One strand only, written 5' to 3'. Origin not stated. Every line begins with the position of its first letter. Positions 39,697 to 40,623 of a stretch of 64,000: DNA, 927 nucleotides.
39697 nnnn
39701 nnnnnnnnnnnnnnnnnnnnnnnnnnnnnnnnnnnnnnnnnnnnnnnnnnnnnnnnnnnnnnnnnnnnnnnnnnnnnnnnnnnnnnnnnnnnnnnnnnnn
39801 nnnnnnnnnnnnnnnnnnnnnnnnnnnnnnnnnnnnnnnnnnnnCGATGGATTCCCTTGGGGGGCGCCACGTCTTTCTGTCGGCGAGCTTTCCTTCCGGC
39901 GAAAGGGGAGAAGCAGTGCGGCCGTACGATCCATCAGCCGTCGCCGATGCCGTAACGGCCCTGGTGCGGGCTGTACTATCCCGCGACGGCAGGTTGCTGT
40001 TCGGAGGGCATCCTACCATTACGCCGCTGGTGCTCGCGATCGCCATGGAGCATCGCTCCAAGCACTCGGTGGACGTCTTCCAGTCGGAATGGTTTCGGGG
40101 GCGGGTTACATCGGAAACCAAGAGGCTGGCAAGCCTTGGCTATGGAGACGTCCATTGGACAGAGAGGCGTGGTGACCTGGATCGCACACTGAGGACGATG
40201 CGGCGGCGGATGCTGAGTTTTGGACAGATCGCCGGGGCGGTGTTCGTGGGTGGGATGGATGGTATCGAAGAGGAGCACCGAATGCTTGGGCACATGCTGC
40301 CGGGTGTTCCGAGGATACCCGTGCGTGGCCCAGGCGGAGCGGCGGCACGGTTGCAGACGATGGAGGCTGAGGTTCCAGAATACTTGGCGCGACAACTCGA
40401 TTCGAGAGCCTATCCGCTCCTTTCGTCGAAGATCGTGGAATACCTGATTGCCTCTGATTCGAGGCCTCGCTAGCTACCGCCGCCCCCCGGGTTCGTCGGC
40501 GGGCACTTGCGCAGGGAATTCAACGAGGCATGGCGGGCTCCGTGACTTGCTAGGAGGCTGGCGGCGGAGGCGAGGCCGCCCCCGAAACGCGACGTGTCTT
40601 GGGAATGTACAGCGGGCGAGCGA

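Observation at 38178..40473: TIR-like / TIR / stand-alone SLOG operon: a Thoeris-like signalling module with no recognisable effector domain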

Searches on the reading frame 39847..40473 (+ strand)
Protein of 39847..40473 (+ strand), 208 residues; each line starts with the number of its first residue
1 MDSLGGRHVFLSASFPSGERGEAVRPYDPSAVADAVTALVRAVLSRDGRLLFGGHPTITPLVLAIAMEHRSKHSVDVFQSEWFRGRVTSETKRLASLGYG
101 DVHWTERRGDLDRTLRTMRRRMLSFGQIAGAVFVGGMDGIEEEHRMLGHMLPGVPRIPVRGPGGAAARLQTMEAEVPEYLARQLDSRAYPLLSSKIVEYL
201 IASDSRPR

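Call 3: search_protein_families(library=pfam, proteins=[window:39847-40473:+], max_evalue=0.1)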
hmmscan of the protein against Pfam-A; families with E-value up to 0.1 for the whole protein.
window:39847-40473:+ (208 aa): 1 family
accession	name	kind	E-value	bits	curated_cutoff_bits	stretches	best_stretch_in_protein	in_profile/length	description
PF18180.6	LD_cluster3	-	3.4e-32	111.9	25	1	28-185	7-161/170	SLOG cluster3 family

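Call 4: search_protein_families(library=padloc, proteins=[window:39847-40473:+], max_evalue=0.1)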
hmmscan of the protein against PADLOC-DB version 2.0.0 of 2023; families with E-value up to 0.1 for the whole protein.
window:39847-40473:+ (208 aa): 0 families

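Call 6: search_protein_families(library=ncbifam, proteins=[window:39847-40473:+], max_evalue=0.1)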
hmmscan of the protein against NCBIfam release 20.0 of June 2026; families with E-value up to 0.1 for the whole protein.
window:39847-40473:+ (208 aa): 1 family
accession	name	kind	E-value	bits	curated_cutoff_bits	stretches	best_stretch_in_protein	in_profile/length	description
NF058525.1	Thoeris_type3_ThcA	equivalog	2.7e-47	160.8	110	1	9-184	1-174/184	Thoeris type III anti-phage system protein ThcA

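Call 21: find_homologous_proteins(query=window:39847-40473:+, max_evalue=0.00001)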
Query window:39847-40473:+ (208 aa): 335 proteins with E <= 0.00001 among 1724 candidates; the best 120 are listed.
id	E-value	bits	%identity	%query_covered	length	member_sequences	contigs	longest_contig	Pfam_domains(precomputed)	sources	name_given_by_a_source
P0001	7.7e-122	422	92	100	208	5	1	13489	PF18180.7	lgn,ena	-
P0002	3.0e-114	398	87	99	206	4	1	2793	PF18180.7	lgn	-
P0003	9.2e-109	380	82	100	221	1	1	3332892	PF18180.7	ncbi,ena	-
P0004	3.8e-105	368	79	98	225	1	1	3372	PF18180.7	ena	-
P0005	6.8e-104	364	77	100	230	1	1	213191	PF18180.7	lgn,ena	-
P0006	2.4e-103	362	79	99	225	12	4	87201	PF18180.7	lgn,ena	-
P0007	2.5e-102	359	77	100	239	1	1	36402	PF18180.7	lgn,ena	-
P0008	5.1e-102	358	81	96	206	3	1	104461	PF18180.7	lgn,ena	-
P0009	5.8e-99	348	79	96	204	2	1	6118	PF18180.7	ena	-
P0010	2.8e-96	339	77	96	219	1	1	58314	PF18180.7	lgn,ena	-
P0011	1.2e-92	327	73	99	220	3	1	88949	PF18180.7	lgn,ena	-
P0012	1.8e-79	284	67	100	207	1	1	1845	PF18180.7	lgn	-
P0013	1.0e-77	278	65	96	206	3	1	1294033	PF18180.7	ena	-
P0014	5.2e-76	273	63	99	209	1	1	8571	PF18180.7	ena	-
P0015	4.3e-72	260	63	96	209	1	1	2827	PF18180.7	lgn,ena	-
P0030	1.2e-68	249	57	98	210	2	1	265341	PF18180.7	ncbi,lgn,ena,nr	ncbi:MAG: hypothetical protein OXN92_02465 [Gammaproteobacteria bacterium]|nr:hypothetical protein [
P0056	1.2e-65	239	56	100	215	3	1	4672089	PF18180.7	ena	-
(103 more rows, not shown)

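Call 22: find_encoding_contigs(protein=P0003, flank=10000, max_places=3)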
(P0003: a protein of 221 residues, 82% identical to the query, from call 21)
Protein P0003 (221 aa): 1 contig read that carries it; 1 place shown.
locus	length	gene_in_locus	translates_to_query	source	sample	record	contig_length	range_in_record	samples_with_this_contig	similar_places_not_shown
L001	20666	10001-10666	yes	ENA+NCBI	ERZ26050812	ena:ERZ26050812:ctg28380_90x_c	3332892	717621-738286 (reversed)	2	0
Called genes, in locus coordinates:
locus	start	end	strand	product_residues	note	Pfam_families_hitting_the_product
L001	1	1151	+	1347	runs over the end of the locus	PF07669:Eco57I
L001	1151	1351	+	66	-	PF10049:DUF2283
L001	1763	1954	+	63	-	-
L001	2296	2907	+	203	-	PF08443:RimK (weak)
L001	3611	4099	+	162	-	-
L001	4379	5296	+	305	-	-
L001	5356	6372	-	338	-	-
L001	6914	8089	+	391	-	PF12006:DUF3500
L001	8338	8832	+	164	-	PF08937:ThsB_TIR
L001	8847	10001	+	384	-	PF08937:ThsB_TIR (weak), PF13676:TIR_2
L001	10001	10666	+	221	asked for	PF18180:LD_cluster3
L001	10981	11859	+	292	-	PF07505:DUF5131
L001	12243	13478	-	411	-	PF14690:Zn_ribbon_ISL3, PF13542:HTH_Tnp_ISL3, PF01610:DDE_Tnp_ISL3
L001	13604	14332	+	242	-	-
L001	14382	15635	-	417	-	PF07498:Rho_N, PF07497:Rho_RNA_bind, PF00006:ATP-synt_ab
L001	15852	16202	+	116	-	-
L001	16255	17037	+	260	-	PF02405:MlaE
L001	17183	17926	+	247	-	PF00005:ABC_tran, PF13304:AAA_21 (faint)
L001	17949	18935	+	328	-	PF02470:MlaD, PF28544:Helical_needle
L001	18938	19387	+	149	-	PF00293:NUDIX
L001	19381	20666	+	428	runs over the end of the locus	PF01594:AI-2E_transport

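Call 23: find_encoding_contigs(protein=P0056, flank=8000, max_places=3)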
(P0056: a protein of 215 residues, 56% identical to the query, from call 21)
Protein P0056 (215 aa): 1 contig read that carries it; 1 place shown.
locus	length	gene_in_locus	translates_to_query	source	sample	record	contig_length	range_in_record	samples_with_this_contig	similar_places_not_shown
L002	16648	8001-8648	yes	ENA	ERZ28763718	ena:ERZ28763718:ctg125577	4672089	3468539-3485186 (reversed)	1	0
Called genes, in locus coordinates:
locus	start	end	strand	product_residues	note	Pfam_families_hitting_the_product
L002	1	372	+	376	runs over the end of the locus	PF02515:CoA_transf_3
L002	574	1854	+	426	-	PF01546:Peptidase_M20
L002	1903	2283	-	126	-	PF05899:Cupin_3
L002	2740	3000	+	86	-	-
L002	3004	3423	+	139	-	PF01850:PIN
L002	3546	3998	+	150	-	-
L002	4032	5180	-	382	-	PF13191:AAA_16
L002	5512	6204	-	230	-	-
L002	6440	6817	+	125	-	-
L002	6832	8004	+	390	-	PF08937:ThsB_TIR (faint), PF13676:TIR_2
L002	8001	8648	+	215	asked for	PF18180:LD_cluster3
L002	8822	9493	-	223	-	PF13091:PLDc_2, PF00614:PLDc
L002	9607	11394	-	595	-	PF09369:MZB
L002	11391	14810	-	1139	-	PF00271:Helicase_C (weak)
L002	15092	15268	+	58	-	-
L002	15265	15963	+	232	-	-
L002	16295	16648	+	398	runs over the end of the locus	PF14690:Zn_ribbon_ISL3, PF00872:Transposase_mut (faint), PF01610:DDE_Tnp_ISL3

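Call 24: find_encoding_contigs(protein=P0030, flank=8000, max_places=3)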
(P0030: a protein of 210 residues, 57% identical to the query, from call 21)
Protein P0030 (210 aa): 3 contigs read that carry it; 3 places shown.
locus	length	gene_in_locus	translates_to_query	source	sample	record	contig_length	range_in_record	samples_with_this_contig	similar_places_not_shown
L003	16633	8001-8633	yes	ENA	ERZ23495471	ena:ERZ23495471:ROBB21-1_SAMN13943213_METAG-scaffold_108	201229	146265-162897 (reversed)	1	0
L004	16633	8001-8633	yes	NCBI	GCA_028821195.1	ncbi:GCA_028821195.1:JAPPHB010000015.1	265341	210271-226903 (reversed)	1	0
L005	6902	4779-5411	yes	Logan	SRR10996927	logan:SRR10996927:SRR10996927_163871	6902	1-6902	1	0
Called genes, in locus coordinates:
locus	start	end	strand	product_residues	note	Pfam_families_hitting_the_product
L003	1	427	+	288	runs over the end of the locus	PF00941:FAD_binding_5, PF03450:CO_deh_flav_C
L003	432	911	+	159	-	PF01799:Fer2_2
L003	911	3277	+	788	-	PF01315:Ald_Xan_dh_C, PF02738:MoCoBD_1, PF20256:MoCoBD_2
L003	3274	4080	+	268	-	-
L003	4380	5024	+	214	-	-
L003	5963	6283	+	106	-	-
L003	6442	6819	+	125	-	-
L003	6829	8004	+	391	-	PF08937:ThsB_TIR (weak), PF13676:TIR_2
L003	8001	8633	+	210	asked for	PF18180:LD_cluster3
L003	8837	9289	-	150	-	PF08937:ThsB_TIR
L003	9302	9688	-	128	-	-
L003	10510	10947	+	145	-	-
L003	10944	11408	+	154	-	PF22483:Mu-transpos_C_2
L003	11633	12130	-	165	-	-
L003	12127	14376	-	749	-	PF13476:AAA_23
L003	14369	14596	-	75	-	-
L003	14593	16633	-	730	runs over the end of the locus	PF00270:DEAD, PF04851:ResIII, PF00271:Helicase_C (weak)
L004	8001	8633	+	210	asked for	PF18180:LD_cluster3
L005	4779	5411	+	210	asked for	PF18180:LD_cluster3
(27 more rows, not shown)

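Call 25: search_protein_families(library=ncbifam, proteins=[L002:6440-6817:+, L003:6442-6819:+, L003:8837-9289:-, L003:9302-9688:-, L001:8338-8832:+, L002:6832-8004:+, L002:5512-6204:-, L003:5963-6283:+], max_evalue=1)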
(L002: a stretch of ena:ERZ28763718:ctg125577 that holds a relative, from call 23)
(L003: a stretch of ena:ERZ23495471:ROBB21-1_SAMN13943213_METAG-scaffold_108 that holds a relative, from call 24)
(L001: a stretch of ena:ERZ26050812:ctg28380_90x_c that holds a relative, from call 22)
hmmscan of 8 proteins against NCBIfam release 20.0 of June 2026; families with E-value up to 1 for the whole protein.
L002:6440-6817:+ (125 aa): 1 family
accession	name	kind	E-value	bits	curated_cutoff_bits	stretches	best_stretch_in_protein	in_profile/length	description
TIGR03594.1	GTPase_EngA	equivalog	0.22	10.5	306.7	1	17-92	34-112/432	ribosome biogenesis GTPase Der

L003:6442-6819:+ (125 aa): 0 families

L003:8837-9289:- (150 aa): 1 family
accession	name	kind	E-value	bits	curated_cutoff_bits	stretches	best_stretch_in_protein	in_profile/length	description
NF047830.1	lanti_ElxA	subfamily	0.18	12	75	1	42-72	18-48/55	epilancin family lantibiotic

L003:9302-9688:- (128 aa): 1 family
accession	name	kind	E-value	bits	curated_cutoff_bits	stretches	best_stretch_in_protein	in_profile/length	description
NF045570.1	HemSynCtaAAlphapr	equivalog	0.016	14.2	550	1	24-85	165-226/380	heme A synthase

L001:8338-8832:+ (164 aa): 0 families

L002:6832-8004:+ (390 aa): 2 families
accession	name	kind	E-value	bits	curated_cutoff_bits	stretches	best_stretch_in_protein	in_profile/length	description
NF058526.1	Thoeris_type3_ThcB4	equivalog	1.4e-71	241.3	220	1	5-370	1-360/375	Thoeris type III anti-phage system protein ThcB4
NF042941.1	Retron_TIR_antiphage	equivalog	9.5e-06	24.6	600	1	135-217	341-423/464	TIR domain-containing anti-phage reverse transcriptase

L002:5512-6204:- (230 aa): 0 families

L003:5963-6283:+ (106 aa): 2 families
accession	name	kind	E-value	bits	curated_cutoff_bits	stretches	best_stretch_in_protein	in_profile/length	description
NF033577.2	transpos_IS481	equivalog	7.9e-05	22.3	224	1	53-88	245-280/284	IS481 family transposase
NF033516.0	transpos_IS3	equivalog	0.00048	19.5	160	1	55-92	332-369/369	IS3 family transposase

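Call 27: find_related_loci(query=A1, collection=genome_contigs, flank=8000)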
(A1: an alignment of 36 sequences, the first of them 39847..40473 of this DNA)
Query A1 (208 aa) in genome_contigs; peptide patterns used: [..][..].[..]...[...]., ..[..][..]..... (x = any residue, [..] = any of these).
561 stretches matched a pattern; 420 encode a relative of the query (tblastn E <= 1e-3); the best 80 are kept; 79 distinct loci.
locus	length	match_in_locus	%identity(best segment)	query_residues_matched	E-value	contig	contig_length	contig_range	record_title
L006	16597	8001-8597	65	1-200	6e-82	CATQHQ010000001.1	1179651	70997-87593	MAG: Longimicrobiales bacterium isolate bdafc7ec-6e0c-465c-8f66-a453459d6fe7 genome assembly, contig: contig_1, whole ge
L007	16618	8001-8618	80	1-206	5e-109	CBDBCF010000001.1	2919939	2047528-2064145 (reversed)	MAG: Longimicrobiales bacterium isolate 5ba556fa-f514-4f4d-91d9-400db578e60d genome assembly, contig: contig_1, whole ge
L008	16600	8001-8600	58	1-202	9e-74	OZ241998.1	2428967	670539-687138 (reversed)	MAG: Acidimicrobiales bacterium isolate f499b38c-cb17-4ae0-a6d7-6740c63e47b8 genome assembly, chromosome: 1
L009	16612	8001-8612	57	1-204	1e-73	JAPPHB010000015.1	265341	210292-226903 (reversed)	MAG: Gammaproteobacteria bacterium isolate RHO1_bin_70 NODE_53_length_265341_cov_509.437980, whole genome shotgun sequen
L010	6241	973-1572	59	1-200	7e-73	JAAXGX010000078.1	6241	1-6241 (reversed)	MAG: Vicinamibacteraceae bacterium isolate Plut_88874 unfiltered_Plut_88874_genomic_contig_931375, whole genome shotgun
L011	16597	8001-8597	57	1-200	3e-72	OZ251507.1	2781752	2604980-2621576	MAG: Acidimicrobiales bacterium isolate f88abec6-3f6c-43c1-9113-77b38b85eb1c genome assembly, chromosome: 1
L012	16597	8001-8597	59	1-200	1e-68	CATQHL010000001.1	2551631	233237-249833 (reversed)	MAG: uncultured Acidimicrobiales bacterium isolate 67b46900-d248-40fa-8d4e-feeca43cf5f0 genome assembly, contig: contig_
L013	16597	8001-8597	54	1-200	1e-66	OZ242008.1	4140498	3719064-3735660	MAG: Longimicrobiales bacterium isolate 272da3a6-e101-4ee2-9c66-5470dedc8fe0 genome assembly, chromosome: 1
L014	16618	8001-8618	57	1-206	7e-61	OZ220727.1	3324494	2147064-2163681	MAG: Acidimicrobiales bacterium isolate 4f57d8d1-ca55-459d-b062-bfd716ad4e26 genome assembly, chromosome: 1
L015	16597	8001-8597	51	1-200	2e-59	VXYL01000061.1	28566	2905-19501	MAG: Gammaproteobacteria bacterium isolate SB0670_bin_10 NODE_835_length_28566_cov_12.287222, whole genome shotgun seque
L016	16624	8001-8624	82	1-207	3e-112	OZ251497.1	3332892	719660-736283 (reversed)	MAG: Longimicrobiales bacterium isolate 2fabaf68-fe80-4c57-8298-15a32bdfc497 genome assembly, chromosome: 1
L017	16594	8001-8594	50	2-200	1e-51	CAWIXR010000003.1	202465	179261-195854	MAG: uncultured Chloroflexia bacterium isolate MFD05747.bin.1.166 genome assembly, contig: contig_15259, whole genome sh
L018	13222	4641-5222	48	1-200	1e-47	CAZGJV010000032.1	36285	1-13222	MAG TPA_asm: uncultured Conexibacter sp. isolate binchicken_co50_217 genome assembly, contig: NODE_1171_length_36285_cov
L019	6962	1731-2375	36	2-197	4e-44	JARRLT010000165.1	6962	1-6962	MAG: Promethearchaeota archaeon isolate Spart_079_MAG scaffold_5238, whole genome shotgun sequence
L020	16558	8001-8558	45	9-200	2e-39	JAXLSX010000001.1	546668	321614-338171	MAG: Solirubrobacterales bacterium isolate STL-ACT46 C4.147.fa-1, whole genome shotgun sequence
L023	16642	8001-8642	37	3-206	1e-34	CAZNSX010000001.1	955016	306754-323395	MAG TPA_asm: uncultured bacterium isolate SRP323688_co1_195 genome assembly, contig: NODE_2_length_955016_cov_17.046588,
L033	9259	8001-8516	36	9-173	1e-29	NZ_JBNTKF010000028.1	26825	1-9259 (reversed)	Microbacterium sp. YY-03 Scaffold28, whole genome shotgun sequence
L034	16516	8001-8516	36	9-173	1e-29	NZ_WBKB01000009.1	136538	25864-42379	Gulosibacter chungangensis strain KCTC 13959 Scaffold9, whole genome shotgun sequence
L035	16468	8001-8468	37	9-169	3e-29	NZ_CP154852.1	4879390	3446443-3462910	Pseudomonas sp. 1P02AnB chromosome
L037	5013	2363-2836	39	9-169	3e-28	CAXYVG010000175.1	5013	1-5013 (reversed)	MAG: uncultured bacterium isolate ERR13598973_concoct_86 genome assembly, contig: ERZ24875783.4976, whole genome shotgun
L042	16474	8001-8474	38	9-169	3e-27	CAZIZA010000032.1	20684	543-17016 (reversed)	MAG TPA_asm: uncultured Pseudomonas sp. isolate SRP220891_co5_139 genome assembly, contig: NODE_1557_length_20684_cov_68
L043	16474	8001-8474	37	9-169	3e-27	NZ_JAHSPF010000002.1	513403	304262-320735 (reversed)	Erwinia phyllosphaerae strain CMYE1 NODE_2_length_513403_cov_154.286296, whole genome shotgun sequence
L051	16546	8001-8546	32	7-166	4e-27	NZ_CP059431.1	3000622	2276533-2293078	Flavobacterium sp. xlx-214 chromosome, complete genome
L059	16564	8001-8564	32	7-197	2e-26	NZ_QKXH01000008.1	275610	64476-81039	Flavobacterium aquariorum strain IMCC34762 NODE_8_length_275610_cov_87.901228, whole genome shotgun sequence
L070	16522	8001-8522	35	9-185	8e-26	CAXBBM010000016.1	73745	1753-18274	MAG TPA_asm: uncultured Polycyclovorans sp. isolate ERR2762111_concoct_9 genome assembly, contig: ERZ3422204.629, whole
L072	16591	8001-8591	35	9-200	8e-26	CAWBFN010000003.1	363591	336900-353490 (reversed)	MAG: uncultured Acidimicrobiaceae bacterium isolate MFD00731.bin.1.11 genome assembly, contig: contig_25371, whole genom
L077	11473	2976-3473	36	1-169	4e-26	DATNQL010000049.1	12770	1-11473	MAG TPA_asm: Stenomitos sp. isolate SMAG_U16506 k141_410162, whole genome shotgun sequence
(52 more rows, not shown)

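Call 40: predict_structure(alignment_id=A1)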
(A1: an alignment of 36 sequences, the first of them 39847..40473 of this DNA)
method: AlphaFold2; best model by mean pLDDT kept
length: 208 residues; sequences in the alignment: 36
mean_pLDDT: 93.9   pTM: 0.91
mean pLDDT of the five models: 93.9, 93.5, 93.1, 92.0, 82.3
residues with pLDDT >= 90: 179; 70-90: 24; 50-70: 4; < 50: 1
segments of 3 or more residues with pLDDT < 50: none
pLDDT, mean of each block of 10 residues (from residue 1): 91 89 91 98 98 95 98 97 95 98 97 95 95 93 94 95 94 87 96 98 73
secondary structure, 60 per line:
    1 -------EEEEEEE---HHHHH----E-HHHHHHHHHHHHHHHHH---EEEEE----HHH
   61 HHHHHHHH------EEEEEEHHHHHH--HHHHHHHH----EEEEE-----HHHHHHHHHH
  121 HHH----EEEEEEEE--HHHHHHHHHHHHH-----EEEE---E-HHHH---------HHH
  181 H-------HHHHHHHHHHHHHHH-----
elements in order: E8-14 H18-22 H29-45 E49-53 H58-68 E75-80 H81-86 H89-96 E101-105 H111-123 E128-135 H138-150 E156-159 H165-168 H178-181 H189-203

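Call 43: search_protein_families(library=ncbifam, proteins=[L042:5142-6764:+, L037:3187-3759:+, L051:5992-6768:+, L023:6161-6580:+, L070:11096-11728:-, L077:4705-5841:-, L077:4034-4708:-, L043:10045-11085:-, L072:10379-10897:-], max_evalue=0.01)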
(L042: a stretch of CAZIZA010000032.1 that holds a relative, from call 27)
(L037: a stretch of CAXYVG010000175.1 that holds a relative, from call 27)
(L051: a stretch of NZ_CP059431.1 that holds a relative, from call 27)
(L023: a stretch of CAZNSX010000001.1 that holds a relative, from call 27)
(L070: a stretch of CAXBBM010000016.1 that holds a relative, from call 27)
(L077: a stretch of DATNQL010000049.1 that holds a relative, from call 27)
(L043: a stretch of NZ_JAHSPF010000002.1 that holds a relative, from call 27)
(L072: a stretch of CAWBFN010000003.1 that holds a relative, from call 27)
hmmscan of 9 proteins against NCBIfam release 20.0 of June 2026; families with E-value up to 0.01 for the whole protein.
L042:5142-6764:+ (540 aa): 3 families
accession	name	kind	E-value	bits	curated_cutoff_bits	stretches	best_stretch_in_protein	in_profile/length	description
NF041079.1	CBASS_lipase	equivalog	2.9e-65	220.6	200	1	230-521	1-296/317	CBASS cGAMP-activated phospholipase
NF053870.1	DS2_1_antiphage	equivalog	1.8e-24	86.6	400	1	231-440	1-205/299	anti-phage phospholipase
NF058525.1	Thoeris_type3_ThcA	equivalog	0.001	18.8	110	1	25-135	23-126/184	Thoeris type III anti-phage system protein ThcA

L037:3187-3759:+ (190 aa): 1 family
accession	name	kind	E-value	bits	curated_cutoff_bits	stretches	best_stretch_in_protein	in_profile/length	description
NF058526.1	Thoeris_type3_ThcB4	equivalog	0.0053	15.7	220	1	37-132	117-208/375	Thoeris type III anti-phage system protein ThcB4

L051:5992-6768:+ (258 aa): 1 family
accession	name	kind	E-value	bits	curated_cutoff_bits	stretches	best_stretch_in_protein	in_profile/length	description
NF042941.1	Retron_TIR_antiphage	equivalog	0.0018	17.1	600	1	66-118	333-385/464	TIR domain-containing anti-phage reverse transcriptase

L023:6161-6580:+ (139 aa): 0 families

L070:11096-11728:- (210 aa): 0 families

L077:4705-5841:- (378 aa): 0 families

L077:4034-4708:- (224 aa): 1 family
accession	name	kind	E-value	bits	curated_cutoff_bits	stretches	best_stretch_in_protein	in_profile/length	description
NF040953.1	Arch_udg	equivalog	0.0077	15.8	250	1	138-182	85-129/184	type-4 uracil-DNA glycosylase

L043:10045-11085:- (346 aa): 0 families

L072:10379-10897:- (172 aa): 0 families

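Call 44: fold_search(model_id=the predicted structure, library=pdb)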
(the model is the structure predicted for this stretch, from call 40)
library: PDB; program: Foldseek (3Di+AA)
matches with E <= 10: 1163; with E <= 0.001: 2
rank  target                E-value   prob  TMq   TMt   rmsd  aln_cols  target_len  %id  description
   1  5ajt_A                6.2e-06  1.00  0.50  0.48   4.3       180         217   17  Crystal structure of ligand-free phosphoribohydrolase lonely guy from Claviceps purpurea (released 2015-06-03)
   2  5zbl_B                6.8e-04  1.00  0.51  0.56   3.6       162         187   17  Crystal structure of type-I LOG from Corynebacterium glutamicum in complex with AMP (released 2018-06-27)
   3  9o83_A                2.1e-03  0.99  0.49  0.12  10.9       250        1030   13  Cryo-EM structure of apo rabbit TRPM3 having 1 resting and 3 activated subunits at 37 degrees Celsius (released 2025-12-17)
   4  4ljr_A                4.3e-03  1.00  0.47  0.46   5.2       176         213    7  Structural insights into the unique single-stranded DNA binding mode of DNA processing protein A from Helicobacter pyl (released 2014-01-01)
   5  7kn2_A                6.6e-03  0.44  0.23  0.19  11.9       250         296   10  Dihydrodipicolinate synthase (DHDPS) from C.jejuni, E88A mutant with pyruvate bound in the active site (released 2021-11-17)
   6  4mlr_D                7.8e-03  0.38  0.23  0.19  12.3       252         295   12  dihydrodipicolinate synthase from C. jejuni, Y110F mutation with pyruvate and Lysine (released 2015-01-14)
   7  9o82_A                1.2e-02  0.90  0.43  0.11  12.0       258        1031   11  Cryo-EM structure of apo rabbit TRPM3 having 2 resting and 2 activated subunits (para position) at 37 degrees Celsius (released 2025-12-17)
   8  4mlj_A                1.2e-02  0.41  0.24  0.19  12.2       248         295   11  dihydrodipicolinate synthase from C. jejuni, Y110F mutation with pyruvate bound to the active site (released 2015-01-14)
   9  3m5v_B                1.3e-02  0.30  0.22  0.19  12.4       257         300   11  Crystal Structure of Dihydrodipicolinate Synthase from Campylobacter jejuni (released 2010-04-28)
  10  9o82_C                1.3e-02  0.91  0.43  0.11  11.8       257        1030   11  Cryo-EM structure of apo rabbit TRPM3 having 2 resting and 2 activated subunits (para position) at 37 degrees Celsius (released 2025-12-17)
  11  8rkz_K                1.4e-02  0.77  0.36  0.38   9.9       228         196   12  Crystal structure of a cysteine hydrolase from Phytophthora infestans (released 2025-01-15)
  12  4muz_A                1.4e-02  0.54  0.26  0.26  10.7       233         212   12  Crystal structure of orotidine 5'-monophosphate decarboxylase from Archaeoglobus fulgidus complexed with inhibitor BMP (released 2013-10-02)
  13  7kr7_F                1.5e-02  0.35  0.24  0.20  12.1       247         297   11  Dihydrodipicolinate synthase (DHDPS) from C.jejuni, H56A mutant with pyruvate bound in the active site and L-lysine at (released 2021-11-24)
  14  3ble                  1.7e-02  0.51  0.29  0.21  12.2       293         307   10  Crystal structure of the catalytic domain of LiCMS in complexed with malonate (released 2008-11-11)
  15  7koc_A                1.9e-02  0.33  0.24  0.20  12.1       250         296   11  Dihydrodipicolinate synthase (DHDPS) from C.jejuni, E88Q mutant with pyruvate bound in the active site (released 2021-11-17)
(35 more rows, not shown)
